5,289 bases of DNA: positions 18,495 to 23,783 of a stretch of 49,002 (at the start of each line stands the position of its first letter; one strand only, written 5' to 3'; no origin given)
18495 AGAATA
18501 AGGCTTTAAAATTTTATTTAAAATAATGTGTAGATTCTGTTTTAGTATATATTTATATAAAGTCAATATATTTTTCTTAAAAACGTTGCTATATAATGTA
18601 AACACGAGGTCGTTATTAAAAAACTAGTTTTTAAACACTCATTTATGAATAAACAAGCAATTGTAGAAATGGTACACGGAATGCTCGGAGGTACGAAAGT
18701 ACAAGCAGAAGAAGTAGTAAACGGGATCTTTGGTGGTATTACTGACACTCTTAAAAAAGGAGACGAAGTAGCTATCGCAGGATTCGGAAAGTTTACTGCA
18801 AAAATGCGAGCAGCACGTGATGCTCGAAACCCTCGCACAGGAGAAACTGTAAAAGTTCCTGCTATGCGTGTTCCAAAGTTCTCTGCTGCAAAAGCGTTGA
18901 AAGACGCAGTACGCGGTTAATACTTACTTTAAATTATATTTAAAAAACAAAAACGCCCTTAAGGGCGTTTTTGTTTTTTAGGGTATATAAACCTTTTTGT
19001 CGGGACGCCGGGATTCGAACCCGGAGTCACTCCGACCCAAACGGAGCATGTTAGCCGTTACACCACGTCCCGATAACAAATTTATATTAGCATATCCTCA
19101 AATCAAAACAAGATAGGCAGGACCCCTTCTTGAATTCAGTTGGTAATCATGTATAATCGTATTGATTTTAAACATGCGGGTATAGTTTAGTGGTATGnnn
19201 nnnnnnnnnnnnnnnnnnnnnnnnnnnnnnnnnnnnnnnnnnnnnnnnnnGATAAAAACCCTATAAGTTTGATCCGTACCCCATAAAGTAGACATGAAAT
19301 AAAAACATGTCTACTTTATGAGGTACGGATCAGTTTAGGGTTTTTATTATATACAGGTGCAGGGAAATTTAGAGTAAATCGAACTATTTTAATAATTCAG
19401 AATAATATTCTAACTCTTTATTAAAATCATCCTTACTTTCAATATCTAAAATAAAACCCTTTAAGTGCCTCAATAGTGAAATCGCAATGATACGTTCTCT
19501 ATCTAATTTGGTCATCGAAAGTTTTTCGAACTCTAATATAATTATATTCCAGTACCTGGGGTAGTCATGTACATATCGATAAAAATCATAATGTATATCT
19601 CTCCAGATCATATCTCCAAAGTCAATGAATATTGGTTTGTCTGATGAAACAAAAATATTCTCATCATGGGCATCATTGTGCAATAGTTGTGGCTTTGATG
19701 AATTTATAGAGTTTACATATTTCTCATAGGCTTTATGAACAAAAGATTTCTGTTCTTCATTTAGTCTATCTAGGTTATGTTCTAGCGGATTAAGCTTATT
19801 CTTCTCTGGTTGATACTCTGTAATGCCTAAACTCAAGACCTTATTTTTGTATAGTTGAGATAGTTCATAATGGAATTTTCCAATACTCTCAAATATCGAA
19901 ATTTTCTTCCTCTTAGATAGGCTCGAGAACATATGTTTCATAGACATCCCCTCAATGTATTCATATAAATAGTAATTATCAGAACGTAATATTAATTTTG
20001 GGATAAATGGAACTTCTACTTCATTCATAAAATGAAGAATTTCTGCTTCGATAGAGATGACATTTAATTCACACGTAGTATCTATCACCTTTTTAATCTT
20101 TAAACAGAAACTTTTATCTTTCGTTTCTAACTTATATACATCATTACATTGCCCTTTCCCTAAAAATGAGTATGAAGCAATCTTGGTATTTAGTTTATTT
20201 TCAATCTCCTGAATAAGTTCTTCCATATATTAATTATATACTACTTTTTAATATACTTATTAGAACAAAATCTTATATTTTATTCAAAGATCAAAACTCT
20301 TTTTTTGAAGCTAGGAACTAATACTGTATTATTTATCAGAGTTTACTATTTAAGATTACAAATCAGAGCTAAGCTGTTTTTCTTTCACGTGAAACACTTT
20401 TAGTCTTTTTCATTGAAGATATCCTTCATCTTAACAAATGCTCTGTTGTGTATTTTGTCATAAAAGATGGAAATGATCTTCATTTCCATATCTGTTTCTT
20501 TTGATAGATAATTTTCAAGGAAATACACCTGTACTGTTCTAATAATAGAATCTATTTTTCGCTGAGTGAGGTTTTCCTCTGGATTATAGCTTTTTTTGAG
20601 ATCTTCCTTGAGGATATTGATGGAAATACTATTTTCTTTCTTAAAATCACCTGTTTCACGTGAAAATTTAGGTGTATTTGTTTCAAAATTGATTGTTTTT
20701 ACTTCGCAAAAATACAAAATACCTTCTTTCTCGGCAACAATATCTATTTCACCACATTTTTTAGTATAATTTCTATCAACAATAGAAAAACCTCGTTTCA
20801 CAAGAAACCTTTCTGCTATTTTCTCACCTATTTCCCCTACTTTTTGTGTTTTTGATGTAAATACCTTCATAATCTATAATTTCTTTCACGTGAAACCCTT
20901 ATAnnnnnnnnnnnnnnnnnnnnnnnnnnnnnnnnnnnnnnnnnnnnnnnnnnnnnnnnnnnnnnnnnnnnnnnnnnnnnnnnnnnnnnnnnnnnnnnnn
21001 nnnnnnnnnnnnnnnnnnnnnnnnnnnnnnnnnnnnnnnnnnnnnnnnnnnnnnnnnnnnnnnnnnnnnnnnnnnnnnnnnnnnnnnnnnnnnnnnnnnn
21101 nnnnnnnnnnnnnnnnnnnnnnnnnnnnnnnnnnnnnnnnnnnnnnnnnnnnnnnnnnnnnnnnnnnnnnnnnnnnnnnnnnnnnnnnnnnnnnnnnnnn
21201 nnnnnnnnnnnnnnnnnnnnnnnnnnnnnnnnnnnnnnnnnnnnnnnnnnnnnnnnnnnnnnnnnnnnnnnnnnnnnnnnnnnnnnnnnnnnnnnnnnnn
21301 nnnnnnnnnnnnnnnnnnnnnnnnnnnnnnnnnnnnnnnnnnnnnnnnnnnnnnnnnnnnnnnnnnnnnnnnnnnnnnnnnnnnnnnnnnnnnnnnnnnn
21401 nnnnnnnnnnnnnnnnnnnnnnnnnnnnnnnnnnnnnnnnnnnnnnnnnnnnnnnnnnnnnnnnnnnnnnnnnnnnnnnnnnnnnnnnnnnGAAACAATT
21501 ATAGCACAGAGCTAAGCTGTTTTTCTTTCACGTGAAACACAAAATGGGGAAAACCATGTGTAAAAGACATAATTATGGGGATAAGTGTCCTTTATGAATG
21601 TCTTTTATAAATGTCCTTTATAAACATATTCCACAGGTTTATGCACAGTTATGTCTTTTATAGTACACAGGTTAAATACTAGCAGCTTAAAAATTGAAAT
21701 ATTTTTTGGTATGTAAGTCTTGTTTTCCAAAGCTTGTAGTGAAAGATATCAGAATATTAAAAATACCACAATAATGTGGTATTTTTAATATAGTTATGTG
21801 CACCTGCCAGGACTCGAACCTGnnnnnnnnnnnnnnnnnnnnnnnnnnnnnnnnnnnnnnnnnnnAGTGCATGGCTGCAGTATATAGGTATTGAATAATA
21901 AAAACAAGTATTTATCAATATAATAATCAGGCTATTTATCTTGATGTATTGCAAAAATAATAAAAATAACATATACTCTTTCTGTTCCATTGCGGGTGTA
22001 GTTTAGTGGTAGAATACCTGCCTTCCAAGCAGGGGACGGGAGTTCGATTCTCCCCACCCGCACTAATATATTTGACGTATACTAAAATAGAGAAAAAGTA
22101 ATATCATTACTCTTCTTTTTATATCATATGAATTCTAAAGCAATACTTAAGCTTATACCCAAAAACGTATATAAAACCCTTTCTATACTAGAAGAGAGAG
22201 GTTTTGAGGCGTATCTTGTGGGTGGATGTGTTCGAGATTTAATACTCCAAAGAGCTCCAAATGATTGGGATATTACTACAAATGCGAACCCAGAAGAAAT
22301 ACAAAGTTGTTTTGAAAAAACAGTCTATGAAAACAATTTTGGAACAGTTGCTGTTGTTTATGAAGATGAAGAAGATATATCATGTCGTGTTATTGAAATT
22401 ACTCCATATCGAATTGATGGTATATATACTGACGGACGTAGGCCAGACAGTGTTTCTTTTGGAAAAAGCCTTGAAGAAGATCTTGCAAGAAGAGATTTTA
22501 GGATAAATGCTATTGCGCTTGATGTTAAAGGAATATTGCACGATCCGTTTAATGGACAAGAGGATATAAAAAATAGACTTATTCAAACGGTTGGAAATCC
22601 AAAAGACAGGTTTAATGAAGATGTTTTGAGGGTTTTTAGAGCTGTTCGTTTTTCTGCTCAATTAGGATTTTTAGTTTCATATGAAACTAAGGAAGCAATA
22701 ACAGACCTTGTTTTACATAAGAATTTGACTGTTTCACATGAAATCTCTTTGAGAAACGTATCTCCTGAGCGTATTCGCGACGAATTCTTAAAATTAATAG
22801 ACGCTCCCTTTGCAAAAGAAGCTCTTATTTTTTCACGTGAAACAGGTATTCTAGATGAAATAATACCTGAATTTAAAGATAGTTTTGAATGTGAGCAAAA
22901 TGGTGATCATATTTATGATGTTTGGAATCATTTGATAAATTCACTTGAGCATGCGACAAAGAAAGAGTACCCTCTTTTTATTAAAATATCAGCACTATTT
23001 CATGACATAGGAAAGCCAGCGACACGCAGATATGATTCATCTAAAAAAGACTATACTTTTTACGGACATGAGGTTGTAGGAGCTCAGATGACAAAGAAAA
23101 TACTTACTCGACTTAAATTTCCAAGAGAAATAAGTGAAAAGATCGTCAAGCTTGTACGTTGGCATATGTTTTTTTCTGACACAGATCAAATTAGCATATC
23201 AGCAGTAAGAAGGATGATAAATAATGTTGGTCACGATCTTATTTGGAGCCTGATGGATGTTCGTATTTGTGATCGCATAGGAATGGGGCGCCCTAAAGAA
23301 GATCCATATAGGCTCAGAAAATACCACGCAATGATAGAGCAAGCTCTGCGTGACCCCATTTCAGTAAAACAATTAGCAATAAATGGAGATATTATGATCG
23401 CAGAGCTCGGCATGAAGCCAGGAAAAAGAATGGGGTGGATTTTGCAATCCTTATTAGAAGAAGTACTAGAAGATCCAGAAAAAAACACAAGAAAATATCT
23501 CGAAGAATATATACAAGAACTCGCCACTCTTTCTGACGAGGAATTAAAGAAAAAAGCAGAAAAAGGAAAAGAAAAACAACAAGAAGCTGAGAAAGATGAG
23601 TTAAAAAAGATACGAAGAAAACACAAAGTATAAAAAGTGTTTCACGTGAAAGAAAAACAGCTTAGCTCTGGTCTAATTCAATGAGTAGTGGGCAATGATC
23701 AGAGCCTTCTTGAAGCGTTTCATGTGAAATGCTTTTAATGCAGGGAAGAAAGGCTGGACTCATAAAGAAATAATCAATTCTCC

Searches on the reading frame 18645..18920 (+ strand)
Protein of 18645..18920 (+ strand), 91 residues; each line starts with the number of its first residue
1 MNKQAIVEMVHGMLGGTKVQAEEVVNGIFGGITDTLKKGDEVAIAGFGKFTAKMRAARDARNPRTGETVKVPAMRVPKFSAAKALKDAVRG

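Call 58: search_protein_families(library=pfam, proteins=[window:18645-18920:+], max_evalue=0.001)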
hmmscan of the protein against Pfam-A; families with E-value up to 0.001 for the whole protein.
window:18645-18920:+ (91 aa): 1 family
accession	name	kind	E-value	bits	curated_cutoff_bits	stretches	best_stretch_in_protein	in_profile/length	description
PF00216.26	Bac_DNA_binding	-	1.5e-29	102.5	22.4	1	1-89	1-89/90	Bacterial DNA-binding protein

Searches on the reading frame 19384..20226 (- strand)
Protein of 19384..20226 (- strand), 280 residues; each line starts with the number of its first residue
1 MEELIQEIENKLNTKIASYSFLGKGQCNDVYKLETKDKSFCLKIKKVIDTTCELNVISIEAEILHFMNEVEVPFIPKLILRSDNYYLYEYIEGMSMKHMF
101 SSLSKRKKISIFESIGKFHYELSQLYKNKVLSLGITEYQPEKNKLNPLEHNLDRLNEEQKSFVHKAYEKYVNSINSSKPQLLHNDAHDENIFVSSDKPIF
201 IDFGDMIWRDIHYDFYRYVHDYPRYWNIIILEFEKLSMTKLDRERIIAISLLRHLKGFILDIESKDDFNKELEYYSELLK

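Call 6: search_protein_families(library=pfam, proteins=[window:19384-20226:-], max_evalue=0.01)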
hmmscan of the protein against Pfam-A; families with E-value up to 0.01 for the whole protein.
window:19384-20226:- (280 aa): 3 families
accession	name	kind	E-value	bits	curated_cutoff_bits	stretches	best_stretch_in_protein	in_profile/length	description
PF01636.29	APH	-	1e-18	68.4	23.2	1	20-223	3-214/239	Phosphotransferase enzyme family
PF03881.20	Fructosamin_kin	-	6.6e-05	22.7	22.4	1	6-214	7-223/288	Fructosamine kinase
PF01163.29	RIO1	-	0.00061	19.9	22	0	152-208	95-153/187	RIO domain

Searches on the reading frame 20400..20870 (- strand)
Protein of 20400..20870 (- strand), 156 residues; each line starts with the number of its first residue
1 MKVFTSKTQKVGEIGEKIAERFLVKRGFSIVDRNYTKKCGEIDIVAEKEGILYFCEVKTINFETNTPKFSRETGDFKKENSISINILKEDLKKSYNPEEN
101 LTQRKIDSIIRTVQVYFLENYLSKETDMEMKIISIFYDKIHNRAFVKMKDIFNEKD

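Call 6: search_protein_families(library=pfam, proteins=[window:20400-20870:-], max_evalue=0.01)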
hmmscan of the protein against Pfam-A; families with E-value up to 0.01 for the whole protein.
window:20400-20870:- (156 aa): 3 families
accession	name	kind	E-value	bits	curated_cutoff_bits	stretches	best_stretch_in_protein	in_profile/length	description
PF02021.23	UPF0102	-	2.4e-17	63.5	23.6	1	15-118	1-71/80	Uncharacterised protein family UPF0102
PF08378.17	NERD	-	0.00048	21.1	22.1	1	12-109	2-107/111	Nuclease-related domain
PF01939.22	NucS_C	-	0.0055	17.1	24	0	21-59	13-52/124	Endonuclease NucS C-terminal domain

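Call 61: search_protein_families(library=ncbifam, proteins=[window:20400-20870:-], max_evalue=0.01)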
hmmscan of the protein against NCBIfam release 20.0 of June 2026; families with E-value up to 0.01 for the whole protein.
window:20400-20870:- (156 aa): 24 families
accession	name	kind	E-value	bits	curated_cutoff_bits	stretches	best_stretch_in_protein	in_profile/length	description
NF009152.0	PRK12497.2-4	equivalog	8.7e-20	70.9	111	2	6-62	5-63/114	YraN family protein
NF009154.0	PRK12497.3-3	equivalog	2.6e-17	63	109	1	5-59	6-60/123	YraN family protein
NF009150.0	PRK12497.1-3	equivalog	2.3e-13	50.3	81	1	6-59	3-56/118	YraN family protein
NF011268.0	PRK14675.1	equivalog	2.8e-13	49.9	180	1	7-67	8-69/127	hypothetical protein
NF011271.0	PRK14678.1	equivalog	6.2e-13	48.8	172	1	6-60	3-57/120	hypothetical protein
NF011273.0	PRK14680.1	equivalog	1.2e-11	44.7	199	1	7-63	4-60/134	hypothetical protein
NF009151.0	PRK12497.1-5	equivalog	1.7e-11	44.5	124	1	7-59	12-64/126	YraN family protein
NF011270.0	PRK14677.1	equivalog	2.5e-11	43.8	124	1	16-61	8-53/108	hypothetical protein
NF009157.0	PRK12497.4-3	equivalog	2.5e-10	40.8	152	1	9-82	6-80/116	YraN family protein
NF011277.0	PRK14684.1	equivalog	2.2e-09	37.4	199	1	6-62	3-59/120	hypothetical protein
TIGR00252.1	TIGR00252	hypoth_equivalog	6.8e-09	35.7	69.05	1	4-59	2-57/123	YraN family protein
NF011274.0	PRK14681.1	equivalog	9.3e-09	35.3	207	1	7-59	41-94/158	hypothetical protein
NF011281.0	PRK14689.1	equivalog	3.1e-08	33.7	122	1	5-59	4-58/128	hypothetical protein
NF011280.0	PRK14688.1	equivalog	4.7e-08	33.1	230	1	7-59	4-56/121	hypothetical protein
NF011276.0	PRK14683.1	equivalog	1.1e-07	32.4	150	1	9-68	13-72/122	hypothetical protein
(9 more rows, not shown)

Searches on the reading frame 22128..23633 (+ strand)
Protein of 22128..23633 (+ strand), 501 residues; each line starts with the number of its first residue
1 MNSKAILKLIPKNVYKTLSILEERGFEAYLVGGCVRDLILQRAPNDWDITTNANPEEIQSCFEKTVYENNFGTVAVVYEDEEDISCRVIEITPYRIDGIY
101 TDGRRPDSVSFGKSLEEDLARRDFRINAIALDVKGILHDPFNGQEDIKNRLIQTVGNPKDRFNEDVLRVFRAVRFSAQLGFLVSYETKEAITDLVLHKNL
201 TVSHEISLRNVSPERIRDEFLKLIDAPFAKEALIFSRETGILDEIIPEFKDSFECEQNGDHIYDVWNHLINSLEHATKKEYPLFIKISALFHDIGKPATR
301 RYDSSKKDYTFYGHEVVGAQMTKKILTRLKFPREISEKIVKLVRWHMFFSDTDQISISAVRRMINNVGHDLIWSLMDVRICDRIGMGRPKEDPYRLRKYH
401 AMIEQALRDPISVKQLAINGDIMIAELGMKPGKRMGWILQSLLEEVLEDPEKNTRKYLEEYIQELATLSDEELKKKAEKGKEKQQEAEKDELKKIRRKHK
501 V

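Call 6: search_protein_families(library=pfam, proteins=[window:22128-23633:+], max_evalue=0.01)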
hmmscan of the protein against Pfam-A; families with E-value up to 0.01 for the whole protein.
window:22128-23633:+ (501 aa): 4 families
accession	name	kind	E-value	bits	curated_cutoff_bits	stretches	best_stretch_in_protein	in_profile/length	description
PF01743.26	PolyA_pol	-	5.4e-34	117.7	23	1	28-152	1-125/126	Poly A polymerase head domain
PF01966.28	HD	-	9.6e-11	42.4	22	1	281-359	23-93/116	HD domain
PF12627.12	PolyA_pol_RNAbd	-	2e-10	40.7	22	1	204-251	17-62/64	Probable RNA and SrmB- binding site of polymerase A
PF13735.12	tRNA_NucTran2_2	-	4.1e-09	37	27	1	322-461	24-148/149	tRNA nucleotidyltransferase domain 2 putative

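Call 24: find_related_loci(query=window:22128-23630:+, collection=metagenome_contigs, flank=10000)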
Query window:22128-23630:+ (501 aa) in metagenome_contigs; peptide patterns used: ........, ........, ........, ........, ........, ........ (x = any residue, [..] = any of these).
600 stretches matched a pattern (row limit reached: there are more); 532 encode a relative of the query (tblastn E <= 1e-3); the best 80 are kept; 80 distinct loci.
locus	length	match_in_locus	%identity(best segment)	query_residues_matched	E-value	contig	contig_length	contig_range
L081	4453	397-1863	56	10-501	0e+0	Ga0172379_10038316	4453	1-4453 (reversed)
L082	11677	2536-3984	55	10-501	1e-180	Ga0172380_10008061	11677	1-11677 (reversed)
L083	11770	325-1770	52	10-501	8e-179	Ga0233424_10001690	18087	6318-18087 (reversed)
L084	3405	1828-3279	53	9-501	0e+0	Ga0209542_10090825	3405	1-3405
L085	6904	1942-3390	55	10-501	2e-179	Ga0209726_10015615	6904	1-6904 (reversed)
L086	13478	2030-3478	55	10-501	3e-178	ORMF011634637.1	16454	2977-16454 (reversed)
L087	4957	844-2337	54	3-501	0e+0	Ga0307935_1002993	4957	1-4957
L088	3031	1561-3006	55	10-501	0e+0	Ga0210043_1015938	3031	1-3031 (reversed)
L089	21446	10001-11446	53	10-501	5e-177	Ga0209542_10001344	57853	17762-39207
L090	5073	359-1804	54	10-501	0e+0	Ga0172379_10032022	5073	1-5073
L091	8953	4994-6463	54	10-501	3e-177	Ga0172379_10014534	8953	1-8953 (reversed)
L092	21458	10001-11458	54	10-501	8e-177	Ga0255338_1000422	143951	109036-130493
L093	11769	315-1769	54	10-501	8e-177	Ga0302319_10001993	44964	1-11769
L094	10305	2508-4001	52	1-501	1e-176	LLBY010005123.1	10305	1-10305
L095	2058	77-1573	53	9-501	0e+0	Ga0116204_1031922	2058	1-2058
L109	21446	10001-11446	52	10-501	4e-172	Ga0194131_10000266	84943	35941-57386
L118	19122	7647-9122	54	10-501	3e-171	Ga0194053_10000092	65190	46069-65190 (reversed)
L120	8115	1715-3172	53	9-501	3e-171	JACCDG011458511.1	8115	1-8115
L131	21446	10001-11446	53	10-501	6e-170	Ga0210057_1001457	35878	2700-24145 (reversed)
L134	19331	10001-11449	52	10-501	2e-169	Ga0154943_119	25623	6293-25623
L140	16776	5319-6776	53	4-501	3e-169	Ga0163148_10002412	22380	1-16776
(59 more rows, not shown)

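Call 30: search_protein_families(library=pfam, proteins=[L109:8441-8911:-, L109:6598-7908:-, L109:8153-8446:+, L120:191-613:+, L120:704-1135:+, L120:3292-3675:+, L120:3986-5596:-, L131:8125-8661:-, L131:8701-9147:-, L131:7015-7806:-], max_evalue=0.001)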
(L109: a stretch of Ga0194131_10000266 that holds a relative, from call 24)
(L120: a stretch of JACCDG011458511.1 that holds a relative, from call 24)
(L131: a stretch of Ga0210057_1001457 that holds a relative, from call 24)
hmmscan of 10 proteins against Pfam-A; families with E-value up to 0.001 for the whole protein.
L109:8441-8911:- (156 aa): 2 families
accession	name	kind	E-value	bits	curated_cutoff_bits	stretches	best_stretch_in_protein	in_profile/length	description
PF02021.23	UPF0102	-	8e-19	68.2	23.6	1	11-88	1-70/80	Uncharacterised protein family UPF0102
PF08378.17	NERD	-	0.00024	22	22.1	1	8-66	2-67/111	Nuclease-related domain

L109:6598-7908:- (436 aa): 2 families
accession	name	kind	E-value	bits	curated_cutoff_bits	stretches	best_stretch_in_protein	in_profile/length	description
PF08245.18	Mur_ligase_M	-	6.9e-23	82.1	24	2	102-256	56-200/200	Mur ligase middle domain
PF02875.26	Mur_ligase_C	-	8.9e-19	69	28.4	1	278-403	1-126/127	Mur ligase, glutamate ligase domain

L109:8153-8446:+ (97 aa): 0 families

L120:191-613:+ (140 aa): 2 families
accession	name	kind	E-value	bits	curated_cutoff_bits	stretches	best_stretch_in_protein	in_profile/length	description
PF01230.28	HIT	-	3.1e-19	69.9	21.5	1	18-107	2-96/98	HIT domain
PF11969.13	DcpS_C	-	1.6e-13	51.5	24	1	9-113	1-109/114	Scavenger mRNA decapping enzyme C-term binding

L120:704-1135:+ (143 aa): 1 family
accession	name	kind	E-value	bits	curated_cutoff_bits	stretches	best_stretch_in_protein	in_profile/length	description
PF00892.27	EamA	-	1.3e-05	26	28.2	1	4-140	4-134/135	EamA-like transporter family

L120:3292-3675:+ (127 aa): 0 families

L120:3986-5596:- (536 aa): 2 families
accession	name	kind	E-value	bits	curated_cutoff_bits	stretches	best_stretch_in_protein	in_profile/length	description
PF06418.20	CTP_synth_N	-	6.9e-100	334.2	26.1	1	8-268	1-262/265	CTP synthase N-terminus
PF00117.34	GATase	-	2.5e-32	112.5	22.8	1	304-533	2-189/190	Glutamine amidotransferase class-I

L131:8125-8661:- (178 aa): 2 families
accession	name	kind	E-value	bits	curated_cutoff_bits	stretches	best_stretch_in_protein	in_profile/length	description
PF02021.23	UPF0102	-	3.3e-21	75.9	23.6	2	11-60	1-46/80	Uncharacterised protein family UPF0102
PF01939.22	NucS_C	-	0.00059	20.3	24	1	17-78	13-75/124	Endonuclease NucS C-terminal domain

L131:8701-9147:- (148 aa): 1 family
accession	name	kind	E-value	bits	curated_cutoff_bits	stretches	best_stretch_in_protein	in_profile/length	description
PF00293.34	NUDIX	-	7.4e-14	52.3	21.1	1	17-143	2-132/134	NUDIX domain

L131:7015-7806:- (263 aa): 4 families
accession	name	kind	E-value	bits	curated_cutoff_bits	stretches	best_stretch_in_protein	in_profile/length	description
PF12697.13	Abhydrolase_6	-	1.2e-18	69.1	26.3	1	36-250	2-210/217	Alpha/beta hydrolase family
PF00561.26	Abhydrolase_1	-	1.5e-18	67.8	25.8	2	33-112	1-83/245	alpha/beta hydrolase fold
PF12146.15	Hydrolase_4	-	4.5e-14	52.8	27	1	34-249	6-237/239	Serine aminopeptidase, S33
PF08386.16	Abhydrolase_4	-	0.00026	21.5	21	1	198-262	27-91/103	TAP-like protein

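Call 58: search_protein_families(library=pfam, proteins=[L118:5784-6263:-], max_evalue=0.001)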
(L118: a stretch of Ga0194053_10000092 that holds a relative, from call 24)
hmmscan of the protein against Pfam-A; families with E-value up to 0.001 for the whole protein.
L118:5784-6263:- (159 aa): 1 family
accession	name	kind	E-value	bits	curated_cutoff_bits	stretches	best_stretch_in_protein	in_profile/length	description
PF02021.23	UPF0102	-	1.1e-19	71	23.6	1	27-141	1-80/80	Uncharacterised protein family UPF0102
